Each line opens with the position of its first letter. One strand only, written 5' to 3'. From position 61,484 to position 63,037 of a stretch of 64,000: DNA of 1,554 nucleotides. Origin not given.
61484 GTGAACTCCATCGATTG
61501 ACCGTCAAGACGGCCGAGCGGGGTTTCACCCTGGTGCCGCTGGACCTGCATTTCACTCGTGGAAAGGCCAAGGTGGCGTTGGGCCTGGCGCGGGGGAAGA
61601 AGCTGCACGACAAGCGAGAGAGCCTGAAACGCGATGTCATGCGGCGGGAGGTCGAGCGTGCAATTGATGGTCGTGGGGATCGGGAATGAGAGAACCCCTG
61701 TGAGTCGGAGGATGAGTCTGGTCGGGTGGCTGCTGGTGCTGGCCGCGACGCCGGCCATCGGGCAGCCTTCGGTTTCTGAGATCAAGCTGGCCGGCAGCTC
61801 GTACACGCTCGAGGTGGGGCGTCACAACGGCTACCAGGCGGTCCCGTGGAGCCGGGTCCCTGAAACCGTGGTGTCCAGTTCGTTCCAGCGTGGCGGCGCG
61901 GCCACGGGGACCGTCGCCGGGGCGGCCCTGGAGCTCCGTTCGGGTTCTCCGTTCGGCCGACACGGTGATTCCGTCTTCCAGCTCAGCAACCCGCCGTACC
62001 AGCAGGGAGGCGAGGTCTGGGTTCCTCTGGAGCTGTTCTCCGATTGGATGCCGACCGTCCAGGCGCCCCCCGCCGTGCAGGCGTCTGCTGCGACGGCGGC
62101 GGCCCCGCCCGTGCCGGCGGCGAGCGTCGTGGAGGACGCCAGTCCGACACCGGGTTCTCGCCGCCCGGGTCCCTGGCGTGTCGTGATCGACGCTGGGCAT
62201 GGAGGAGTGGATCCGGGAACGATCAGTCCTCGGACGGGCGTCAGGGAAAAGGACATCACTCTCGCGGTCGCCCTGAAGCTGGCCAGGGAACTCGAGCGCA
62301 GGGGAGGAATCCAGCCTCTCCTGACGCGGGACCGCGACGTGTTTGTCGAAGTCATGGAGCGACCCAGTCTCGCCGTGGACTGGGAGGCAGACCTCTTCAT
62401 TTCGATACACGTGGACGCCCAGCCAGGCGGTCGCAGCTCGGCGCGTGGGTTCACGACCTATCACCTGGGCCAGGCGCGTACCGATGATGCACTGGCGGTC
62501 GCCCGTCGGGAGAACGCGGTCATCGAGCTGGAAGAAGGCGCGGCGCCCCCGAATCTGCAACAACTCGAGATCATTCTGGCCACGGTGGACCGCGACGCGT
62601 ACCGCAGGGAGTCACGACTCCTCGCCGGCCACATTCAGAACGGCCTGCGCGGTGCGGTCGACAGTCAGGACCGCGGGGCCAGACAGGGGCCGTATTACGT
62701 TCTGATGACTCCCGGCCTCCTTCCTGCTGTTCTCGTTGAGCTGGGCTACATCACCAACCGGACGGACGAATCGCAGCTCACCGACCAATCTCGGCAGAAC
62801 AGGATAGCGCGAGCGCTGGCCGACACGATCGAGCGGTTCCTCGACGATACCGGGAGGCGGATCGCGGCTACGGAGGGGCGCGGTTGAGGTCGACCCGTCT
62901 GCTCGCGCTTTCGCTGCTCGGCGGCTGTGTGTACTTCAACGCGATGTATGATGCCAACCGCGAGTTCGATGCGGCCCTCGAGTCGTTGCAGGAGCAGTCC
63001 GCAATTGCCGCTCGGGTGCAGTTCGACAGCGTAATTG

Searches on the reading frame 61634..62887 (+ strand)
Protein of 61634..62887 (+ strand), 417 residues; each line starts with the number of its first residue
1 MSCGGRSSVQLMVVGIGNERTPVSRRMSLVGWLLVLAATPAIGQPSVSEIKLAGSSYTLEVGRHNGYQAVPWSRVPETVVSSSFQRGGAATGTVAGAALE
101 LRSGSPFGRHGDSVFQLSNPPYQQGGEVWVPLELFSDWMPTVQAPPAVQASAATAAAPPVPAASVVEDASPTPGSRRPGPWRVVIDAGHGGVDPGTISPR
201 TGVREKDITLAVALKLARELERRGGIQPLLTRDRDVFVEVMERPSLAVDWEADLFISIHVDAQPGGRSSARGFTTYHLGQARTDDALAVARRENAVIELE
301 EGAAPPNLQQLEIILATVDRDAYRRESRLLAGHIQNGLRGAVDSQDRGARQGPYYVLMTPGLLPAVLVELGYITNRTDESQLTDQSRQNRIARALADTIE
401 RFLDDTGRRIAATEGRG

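Call 13: search_protein_families(library=pfam, proteins=[window:61634-62887:+], max_evalue=0.001)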
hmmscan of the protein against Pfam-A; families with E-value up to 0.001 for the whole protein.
window:61634-62887:+ (417 aa): 1 family
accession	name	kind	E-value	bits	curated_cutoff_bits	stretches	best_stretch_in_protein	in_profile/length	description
PF01520.23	Amidase_3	-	6.8e-46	156.9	27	1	183-400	1-173/174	N-acetylmuramoyl-L-alanine amidase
